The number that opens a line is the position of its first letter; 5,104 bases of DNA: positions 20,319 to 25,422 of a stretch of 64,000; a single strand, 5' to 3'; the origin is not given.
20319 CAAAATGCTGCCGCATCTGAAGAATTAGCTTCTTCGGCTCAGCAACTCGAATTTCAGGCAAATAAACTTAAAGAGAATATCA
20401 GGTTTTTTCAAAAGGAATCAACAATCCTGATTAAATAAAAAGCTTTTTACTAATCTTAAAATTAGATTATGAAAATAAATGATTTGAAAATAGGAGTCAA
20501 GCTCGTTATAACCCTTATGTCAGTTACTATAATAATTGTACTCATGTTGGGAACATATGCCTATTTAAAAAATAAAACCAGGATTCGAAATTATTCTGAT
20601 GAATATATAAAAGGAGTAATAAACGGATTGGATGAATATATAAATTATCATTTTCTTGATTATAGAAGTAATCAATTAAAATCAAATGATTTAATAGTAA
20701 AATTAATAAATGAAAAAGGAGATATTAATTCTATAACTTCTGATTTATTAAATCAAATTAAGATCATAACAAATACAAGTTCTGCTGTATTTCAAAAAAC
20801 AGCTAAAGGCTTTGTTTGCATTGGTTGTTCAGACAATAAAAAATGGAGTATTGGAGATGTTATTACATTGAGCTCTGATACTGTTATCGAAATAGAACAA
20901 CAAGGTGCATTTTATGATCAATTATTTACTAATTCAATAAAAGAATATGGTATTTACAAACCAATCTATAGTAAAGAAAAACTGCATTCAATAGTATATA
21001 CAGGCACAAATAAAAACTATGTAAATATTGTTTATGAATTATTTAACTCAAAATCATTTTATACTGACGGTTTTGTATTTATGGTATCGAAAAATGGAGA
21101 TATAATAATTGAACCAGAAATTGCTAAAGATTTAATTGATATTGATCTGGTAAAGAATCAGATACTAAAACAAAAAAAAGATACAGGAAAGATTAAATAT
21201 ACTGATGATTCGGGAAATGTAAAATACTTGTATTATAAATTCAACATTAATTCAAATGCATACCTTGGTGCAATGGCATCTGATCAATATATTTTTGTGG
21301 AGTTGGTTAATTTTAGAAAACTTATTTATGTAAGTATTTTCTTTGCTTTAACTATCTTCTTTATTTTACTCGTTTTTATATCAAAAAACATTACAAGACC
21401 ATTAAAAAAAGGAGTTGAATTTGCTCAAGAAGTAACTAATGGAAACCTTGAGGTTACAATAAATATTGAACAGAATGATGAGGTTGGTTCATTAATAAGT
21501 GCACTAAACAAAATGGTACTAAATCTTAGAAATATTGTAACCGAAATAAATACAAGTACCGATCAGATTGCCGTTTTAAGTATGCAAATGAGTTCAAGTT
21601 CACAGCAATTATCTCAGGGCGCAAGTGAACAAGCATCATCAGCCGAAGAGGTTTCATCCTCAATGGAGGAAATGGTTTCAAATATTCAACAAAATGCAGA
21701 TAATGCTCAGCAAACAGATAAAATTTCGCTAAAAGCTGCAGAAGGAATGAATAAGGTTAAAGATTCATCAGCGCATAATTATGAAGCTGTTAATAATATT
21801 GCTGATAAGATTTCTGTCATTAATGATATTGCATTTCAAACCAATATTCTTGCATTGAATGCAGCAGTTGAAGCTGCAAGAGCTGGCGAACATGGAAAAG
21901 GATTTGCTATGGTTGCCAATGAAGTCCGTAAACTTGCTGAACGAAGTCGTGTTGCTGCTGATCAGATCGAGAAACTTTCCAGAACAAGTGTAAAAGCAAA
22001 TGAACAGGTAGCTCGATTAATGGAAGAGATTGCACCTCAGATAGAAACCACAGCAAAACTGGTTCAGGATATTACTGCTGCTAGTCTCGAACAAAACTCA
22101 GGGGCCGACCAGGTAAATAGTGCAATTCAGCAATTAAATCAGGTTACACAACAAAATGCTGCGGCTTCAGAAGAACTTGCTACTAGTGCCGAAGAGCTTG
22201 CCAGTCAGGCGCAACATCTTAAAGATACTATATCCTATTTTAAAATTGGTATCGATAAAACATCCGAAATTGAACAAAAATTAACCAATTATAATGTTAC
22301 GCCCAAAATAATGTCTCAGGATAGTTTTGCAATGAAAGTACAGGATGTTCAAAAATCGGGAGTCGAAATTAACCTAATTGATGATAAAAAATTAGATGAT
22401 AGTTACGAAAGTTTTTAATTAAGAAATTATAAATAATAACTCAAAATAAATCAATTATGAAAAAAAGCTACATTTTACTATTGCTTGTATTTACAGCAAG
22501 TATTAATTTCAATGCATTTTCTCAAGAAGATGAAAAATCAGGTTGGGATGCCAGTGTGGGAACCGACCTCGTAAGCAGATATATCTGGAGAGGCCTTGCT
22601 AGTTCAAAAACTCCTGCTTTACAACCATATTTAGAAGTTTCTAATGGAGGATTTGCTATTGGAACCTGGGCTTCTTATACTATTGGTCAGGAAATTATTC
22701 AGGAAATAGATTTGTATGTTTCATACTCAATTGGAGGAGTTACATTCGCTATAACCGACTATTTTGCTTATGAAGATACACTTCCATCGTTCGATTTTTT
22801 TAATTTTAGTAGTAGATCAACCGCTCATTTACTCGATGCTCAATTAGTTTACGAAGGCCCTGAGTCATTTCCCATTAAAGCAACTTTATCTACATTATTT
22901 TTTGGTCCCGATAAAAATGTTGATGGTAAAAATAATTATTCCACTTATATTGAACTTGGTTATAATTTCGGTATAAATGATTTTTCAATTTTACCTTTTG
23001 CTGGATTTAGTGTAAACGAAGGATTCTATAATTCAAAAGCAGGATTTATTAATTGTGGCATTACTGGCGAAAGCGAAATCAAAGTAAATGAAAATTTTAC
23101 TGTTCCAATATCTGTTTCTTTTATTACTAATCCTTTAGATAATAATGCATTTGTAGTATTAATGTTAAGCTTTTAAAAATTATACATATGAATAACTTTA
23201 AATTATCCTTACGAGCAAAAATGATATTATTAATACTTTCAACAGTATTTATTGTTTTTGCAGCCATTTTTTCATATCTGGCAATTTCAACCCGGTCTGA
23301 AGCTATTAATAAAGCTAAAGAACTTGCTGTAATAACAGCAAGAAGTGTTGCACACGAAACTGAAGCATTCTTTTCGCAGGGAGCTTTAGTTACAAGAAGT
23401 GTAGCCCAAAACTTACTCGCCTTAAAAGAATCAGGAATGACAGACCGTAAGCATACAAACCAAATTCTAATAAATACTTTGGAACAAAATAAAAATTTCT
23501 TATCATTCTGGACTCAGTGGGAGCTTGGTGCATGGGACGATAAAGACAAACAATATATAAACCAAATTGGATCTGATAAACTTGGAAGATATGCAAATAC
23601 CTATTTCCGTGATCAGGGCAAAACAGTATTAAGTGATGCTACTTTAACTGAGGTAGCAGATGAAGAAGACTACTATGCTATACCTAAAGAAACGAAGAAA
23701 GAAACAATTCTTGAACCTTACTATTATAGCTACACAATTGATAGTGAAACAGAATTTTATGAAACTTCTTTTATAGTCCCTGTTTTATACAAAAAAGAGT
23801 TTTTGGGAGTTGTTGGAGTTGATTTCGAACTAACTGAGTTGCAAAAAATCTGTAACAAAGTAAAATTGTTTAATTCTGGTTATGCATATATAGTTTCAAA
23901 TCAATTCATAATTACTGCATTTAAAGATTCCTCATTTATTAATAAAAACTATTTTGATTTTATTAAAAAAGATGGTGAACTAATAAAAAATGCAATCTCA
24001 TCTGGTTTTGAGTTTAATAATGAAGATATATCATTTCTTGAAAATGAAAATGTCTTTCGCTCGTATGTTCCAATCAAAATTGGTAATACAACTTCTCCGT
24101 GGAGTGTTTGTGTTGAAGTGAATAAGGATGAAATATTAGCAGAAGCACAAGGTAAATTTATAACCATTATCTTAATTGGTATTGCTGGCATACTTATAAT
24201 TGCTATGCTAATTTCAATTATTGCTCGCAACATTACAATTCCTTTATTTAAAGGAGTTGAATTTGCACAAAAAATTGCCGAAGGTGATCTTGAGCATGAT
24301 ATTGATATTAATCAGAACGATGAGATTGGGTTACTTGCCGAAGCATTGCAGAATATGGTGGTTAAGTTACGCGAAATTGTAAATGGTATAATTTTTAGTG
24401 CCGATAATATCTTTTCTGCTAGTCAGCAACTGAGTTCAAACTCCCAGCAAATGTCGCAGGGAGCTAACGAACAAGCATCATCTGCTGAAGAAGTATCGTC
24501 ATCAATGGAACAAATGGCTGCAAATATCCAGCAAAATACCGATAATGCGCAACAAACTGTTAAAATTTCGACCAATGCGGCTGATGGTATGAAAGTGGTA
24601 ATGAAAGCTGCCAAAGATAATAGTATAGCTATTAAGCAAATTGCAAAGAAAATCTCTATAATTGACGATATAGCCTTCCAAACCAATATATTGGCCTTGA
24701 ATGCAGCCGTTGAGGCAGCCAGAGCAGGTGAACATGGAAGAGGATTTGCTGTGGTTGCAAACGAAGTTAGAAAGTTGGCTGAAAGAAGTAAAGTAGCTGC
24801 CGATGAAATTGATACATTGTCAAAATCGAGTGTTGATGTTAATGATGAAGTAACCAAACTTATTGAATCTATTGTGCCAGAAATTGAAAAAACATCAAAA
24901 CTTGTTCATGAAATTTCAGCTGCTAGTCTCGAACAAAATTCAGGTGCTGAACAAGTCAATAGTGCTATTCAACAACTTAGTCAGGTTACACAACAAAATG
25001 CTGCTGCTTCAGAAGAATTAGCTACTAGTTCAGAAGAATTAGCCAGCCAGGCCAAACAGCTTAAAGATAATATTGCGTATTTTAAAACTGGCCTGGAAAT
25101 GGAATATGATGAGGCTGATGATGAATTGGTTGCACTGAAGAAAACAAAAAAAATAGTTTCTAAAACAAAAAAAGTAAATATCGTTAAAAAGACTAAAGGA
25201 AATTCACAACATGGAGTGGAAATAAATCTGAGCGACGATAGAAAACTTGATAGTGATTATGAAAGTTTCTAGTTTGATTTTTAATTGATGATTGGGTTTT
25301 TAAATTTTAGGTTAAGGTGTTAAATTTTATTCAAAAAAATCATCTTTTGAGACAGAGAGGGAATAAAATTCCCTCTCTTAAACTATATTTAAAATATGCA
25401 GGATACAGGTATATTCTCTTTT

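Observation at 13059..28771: Complete che-type chemosensory cluster with non-standard accessory genes in an apparently Bacteroidota genome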

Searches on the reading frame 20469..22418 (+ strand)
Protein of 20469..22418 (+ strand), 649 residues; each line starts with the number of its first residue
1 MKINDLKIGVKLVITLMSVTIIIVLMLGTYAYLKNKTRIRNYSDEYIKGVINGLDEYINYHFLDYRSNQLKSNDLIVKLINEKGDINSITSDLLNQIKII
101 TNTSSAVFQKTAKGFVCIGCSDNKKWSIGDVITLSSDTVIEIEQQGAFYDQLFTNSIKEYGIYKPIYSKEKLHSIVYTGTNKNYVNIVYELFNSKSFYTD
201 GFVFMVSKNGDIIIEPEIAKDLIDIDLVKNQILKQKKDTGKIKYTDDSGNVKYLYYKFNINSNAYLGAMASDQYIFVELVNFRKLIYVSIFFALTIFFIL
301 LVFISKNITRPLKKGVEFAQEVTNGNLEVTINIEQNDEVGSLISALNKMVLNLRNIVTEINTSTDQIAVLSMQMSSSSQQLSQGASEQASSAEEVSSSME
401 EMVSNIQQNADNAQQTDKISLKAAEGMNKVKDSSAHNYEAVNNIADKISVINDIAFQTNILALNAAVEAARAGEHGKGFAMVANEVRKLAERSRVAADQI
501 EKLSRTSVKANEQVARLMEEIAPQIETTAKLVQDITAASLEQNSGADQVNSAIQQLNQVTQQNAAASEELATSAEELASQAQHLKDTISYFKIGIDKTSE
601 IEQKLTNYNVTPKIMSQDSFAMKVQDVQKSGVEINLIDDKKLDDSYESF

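Call 4: search_protein_families(library=pfam, proteins=[window:20469-22418:+], max_evalue=0.01)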
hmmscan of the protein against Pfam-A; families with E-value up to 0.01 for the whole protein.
window:20469-22418:+ (649 aa): 4 families
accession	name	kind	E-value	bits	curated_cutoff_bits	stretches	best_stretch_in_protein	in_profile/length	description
PF00015.26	MCPsignal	-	4.3e-35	121.5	34.6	1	408-578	6-169/172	Methyl-accepting chemotaxis protein (MCP) signalling domain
PF00672.30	HAMP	-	8.6e-09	36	25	1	303-354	1-52/53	HAMP domain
PF20155.4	TMP_3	-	0.0039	17.4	41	0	490-587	24-128/192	Tape measure protein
PF15796.10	KELK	-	0.0076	17.2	27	1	554-608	7-61/80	KELK-motif containing domain of MRCK Ser/Thr protein kinase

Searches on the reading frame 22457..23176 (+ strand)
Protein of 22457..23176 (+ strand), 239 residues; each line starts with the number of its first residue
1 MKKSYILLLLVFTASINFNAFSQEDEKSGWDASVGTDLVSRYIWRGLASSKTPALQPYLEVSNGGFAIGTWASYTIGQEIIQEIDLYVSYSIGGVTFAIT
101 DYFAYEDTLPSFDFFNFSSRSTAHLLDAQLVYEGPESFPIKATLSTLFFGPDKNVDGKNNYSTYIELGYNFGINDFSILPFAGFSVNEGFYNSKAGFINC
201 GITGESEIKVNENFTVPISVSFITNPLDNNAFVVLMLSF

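Call 4: search_protein_families(library=pfam, proteins=[window:22457-23176:+], max_evalue=0.01)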
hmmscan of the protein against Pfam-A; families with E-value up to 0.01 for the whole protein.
window:22457-23176:+ (239 aa): 1 family
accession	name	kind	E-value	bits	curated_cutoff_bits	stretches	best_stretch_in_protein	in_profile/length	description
PF09694.16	Gcw_chp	-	2.3e-08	34.8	24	1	26-198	4-178/230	Bacterial protein of unknown function (Gcw_chp)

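Call 42: search_protein_families(library=ncbifam, proteins=[window:22457-23176:+], max_evalue=0.01)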
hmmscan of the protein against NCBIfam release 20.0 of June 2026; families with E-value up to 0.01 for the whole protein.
window:22457-23176:+ (239 aa): 1 family
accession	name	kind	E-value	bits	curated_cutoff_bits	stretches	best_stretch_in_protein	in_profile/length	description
TIGR02001.1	gcw_chp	subfamily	6.5e-07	29.2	47.15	1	1-121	1-121/244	TorF family putative porin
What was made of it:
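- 22457..23176 (+): Gcw_chp/TorF-family putative outer-membrane porin. Pfam Gcw_chp 2.3e-08 and NCBIfam TorF family (calls 4, 42).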

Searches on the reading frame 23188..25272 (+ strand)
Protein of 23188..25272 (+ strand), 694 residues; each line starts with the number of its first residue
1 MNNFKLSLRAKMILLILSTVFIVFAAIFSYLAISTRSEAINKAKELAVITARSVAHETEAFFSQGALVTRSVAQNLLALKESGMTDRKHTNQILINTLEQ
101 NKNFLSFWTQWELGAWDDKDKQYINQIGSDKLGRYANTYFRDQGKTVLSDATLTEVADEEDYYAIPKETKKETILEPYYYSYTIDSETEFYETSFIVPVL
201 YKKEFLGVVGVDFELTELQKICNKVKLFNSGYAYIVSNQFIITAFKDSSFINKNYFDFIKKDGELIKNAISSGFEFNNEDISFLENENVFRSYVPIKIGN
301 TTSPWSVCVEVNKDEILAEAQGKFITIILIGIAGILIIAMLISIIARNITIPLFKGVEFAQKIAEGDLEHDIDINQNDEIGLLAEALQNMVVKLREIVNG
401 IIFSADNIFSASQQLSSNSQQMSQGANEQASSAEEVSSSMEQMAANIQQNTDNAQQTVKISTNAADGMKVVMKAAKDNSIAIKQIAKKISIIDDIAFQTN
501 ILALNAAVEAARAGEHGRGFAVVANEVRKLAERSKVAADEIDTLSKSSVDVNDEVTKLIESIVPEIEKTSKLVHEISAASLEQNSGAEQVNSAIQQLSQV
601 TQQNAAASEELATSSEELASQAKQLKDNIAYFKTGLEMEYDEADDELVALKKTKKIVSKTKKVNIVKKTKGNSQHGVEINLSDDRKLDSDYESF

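Call 4: search_protein_families(library=pfam, proteins=[window:23188-25272:+], max_evalue=0.01)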
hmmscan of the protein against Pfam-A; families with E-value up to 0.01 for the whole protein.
window:23188-25272:+ (694 aa): 4 families
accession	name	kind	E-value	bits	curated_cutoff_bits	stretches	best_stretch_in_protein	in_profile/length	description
PF00015.26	MCPsignal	-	2e-34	119.4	34.6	1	451-620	8-170/172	Methyl-accepting chemotaxis protein (MCP) signalling domain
PF02743.24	dCache_1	-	2.9e-11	43.8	45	1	96-310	34-240/240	Cache domain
PF00672.30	HAMP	-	4.9e-09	36.8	25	1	360-396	17-53/53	HAMP domain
PF22673.2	MCP-like_PDC_1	-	3.7e-05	24.6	27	1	131-220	29-113/113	Methyl-accepting chemotaxis protein-like, first PDC sensor domain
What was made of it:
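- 23188..25272 (+): MCP3: transmembrane, dCache, HAMP, 34H signalling domain, C-terminal SDYESF. Pfam (call 4).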

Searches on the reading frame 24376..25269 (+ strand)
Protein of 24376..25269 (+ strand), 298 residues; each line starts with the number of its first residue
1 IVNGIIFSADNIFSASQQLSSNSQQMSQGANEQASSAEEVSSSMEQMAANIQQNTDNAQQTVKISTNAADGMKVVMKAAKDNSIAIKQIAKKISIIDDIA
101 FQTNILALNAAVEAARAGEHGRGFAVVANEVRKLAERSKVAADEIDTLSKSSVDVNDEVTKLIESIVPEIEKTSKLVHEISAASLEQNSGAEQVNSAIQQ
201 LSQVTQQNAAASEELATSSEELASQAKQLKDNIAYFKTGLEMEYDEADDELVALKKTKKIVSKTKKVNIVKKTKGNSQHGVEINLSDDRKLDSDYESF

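Call 39: search_solved_structures(query=window:24376-25269:+, max_evalue=0.00001, show_alignments=5)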
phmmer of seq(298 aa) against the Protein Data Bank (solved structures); distinct sequences matched with E-value up to 0.00001: 13.
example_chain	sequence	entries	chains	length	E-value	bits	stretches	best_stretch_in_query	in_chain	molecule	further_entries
3zx6_A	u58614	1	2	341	6.5e-43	150.5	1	8-244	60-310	HAMP, METHYL-ACCEPTING CHEMOTAXIS PROTEIN I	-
6s1k_E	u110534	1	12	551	2.8e-42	148.5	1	8-241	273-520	Methyl-accepting chemotaxis protein I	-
8c5v_I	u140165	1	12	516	1e-41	146.6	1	8-237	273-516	Methyl-accepting chemotaxis protein I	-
1qu7_A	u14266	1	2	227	4.1e-39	138.1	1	31-237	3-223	METHYL-ACCEPTING CHEMOTAXIS PROTEIN I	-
31cj_A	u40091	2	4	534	8.8e-31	110.8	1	2-234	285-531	Aerotaxis receptor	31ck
2ch7_A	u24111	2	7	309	2.5e-24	89.7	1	8-231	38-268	METHYL-ACCEPTING CHEMOTAXIS PROTEIN | Methyl-accepting chemotaxis protein 2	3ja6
2ch7_B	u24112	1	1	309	6.7e-23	85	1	64-176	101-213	METHYL-ACCEPTING CHEMOTAXIS PROTEIN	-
3ja6_H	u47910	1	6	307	1.2e-22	84.2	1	8-145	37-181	Methyl-accepting chemotaxis protein 2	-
6s18_A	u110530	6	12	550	2.5e-13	53.7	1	14-149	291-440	Aromatic acid chemoreceptor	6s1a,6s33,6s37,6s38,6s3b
4jpb_B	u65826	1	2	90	9.2e-12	48.6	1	86-144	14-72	Methyl-accepting chemotaxis protein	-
3ur1_C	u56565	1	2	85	9.4e-12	48.5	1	86-144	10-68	Methyl-accepting chemotaxis protein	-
3g67_A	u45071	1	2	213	3.3e-10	43.5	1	49-227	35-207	Methyl-accepting chemotaxis protein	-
3g6b_A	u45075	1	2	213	3.5e-10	43.4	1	48-229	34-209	Methyl-accepting chemotaxis protein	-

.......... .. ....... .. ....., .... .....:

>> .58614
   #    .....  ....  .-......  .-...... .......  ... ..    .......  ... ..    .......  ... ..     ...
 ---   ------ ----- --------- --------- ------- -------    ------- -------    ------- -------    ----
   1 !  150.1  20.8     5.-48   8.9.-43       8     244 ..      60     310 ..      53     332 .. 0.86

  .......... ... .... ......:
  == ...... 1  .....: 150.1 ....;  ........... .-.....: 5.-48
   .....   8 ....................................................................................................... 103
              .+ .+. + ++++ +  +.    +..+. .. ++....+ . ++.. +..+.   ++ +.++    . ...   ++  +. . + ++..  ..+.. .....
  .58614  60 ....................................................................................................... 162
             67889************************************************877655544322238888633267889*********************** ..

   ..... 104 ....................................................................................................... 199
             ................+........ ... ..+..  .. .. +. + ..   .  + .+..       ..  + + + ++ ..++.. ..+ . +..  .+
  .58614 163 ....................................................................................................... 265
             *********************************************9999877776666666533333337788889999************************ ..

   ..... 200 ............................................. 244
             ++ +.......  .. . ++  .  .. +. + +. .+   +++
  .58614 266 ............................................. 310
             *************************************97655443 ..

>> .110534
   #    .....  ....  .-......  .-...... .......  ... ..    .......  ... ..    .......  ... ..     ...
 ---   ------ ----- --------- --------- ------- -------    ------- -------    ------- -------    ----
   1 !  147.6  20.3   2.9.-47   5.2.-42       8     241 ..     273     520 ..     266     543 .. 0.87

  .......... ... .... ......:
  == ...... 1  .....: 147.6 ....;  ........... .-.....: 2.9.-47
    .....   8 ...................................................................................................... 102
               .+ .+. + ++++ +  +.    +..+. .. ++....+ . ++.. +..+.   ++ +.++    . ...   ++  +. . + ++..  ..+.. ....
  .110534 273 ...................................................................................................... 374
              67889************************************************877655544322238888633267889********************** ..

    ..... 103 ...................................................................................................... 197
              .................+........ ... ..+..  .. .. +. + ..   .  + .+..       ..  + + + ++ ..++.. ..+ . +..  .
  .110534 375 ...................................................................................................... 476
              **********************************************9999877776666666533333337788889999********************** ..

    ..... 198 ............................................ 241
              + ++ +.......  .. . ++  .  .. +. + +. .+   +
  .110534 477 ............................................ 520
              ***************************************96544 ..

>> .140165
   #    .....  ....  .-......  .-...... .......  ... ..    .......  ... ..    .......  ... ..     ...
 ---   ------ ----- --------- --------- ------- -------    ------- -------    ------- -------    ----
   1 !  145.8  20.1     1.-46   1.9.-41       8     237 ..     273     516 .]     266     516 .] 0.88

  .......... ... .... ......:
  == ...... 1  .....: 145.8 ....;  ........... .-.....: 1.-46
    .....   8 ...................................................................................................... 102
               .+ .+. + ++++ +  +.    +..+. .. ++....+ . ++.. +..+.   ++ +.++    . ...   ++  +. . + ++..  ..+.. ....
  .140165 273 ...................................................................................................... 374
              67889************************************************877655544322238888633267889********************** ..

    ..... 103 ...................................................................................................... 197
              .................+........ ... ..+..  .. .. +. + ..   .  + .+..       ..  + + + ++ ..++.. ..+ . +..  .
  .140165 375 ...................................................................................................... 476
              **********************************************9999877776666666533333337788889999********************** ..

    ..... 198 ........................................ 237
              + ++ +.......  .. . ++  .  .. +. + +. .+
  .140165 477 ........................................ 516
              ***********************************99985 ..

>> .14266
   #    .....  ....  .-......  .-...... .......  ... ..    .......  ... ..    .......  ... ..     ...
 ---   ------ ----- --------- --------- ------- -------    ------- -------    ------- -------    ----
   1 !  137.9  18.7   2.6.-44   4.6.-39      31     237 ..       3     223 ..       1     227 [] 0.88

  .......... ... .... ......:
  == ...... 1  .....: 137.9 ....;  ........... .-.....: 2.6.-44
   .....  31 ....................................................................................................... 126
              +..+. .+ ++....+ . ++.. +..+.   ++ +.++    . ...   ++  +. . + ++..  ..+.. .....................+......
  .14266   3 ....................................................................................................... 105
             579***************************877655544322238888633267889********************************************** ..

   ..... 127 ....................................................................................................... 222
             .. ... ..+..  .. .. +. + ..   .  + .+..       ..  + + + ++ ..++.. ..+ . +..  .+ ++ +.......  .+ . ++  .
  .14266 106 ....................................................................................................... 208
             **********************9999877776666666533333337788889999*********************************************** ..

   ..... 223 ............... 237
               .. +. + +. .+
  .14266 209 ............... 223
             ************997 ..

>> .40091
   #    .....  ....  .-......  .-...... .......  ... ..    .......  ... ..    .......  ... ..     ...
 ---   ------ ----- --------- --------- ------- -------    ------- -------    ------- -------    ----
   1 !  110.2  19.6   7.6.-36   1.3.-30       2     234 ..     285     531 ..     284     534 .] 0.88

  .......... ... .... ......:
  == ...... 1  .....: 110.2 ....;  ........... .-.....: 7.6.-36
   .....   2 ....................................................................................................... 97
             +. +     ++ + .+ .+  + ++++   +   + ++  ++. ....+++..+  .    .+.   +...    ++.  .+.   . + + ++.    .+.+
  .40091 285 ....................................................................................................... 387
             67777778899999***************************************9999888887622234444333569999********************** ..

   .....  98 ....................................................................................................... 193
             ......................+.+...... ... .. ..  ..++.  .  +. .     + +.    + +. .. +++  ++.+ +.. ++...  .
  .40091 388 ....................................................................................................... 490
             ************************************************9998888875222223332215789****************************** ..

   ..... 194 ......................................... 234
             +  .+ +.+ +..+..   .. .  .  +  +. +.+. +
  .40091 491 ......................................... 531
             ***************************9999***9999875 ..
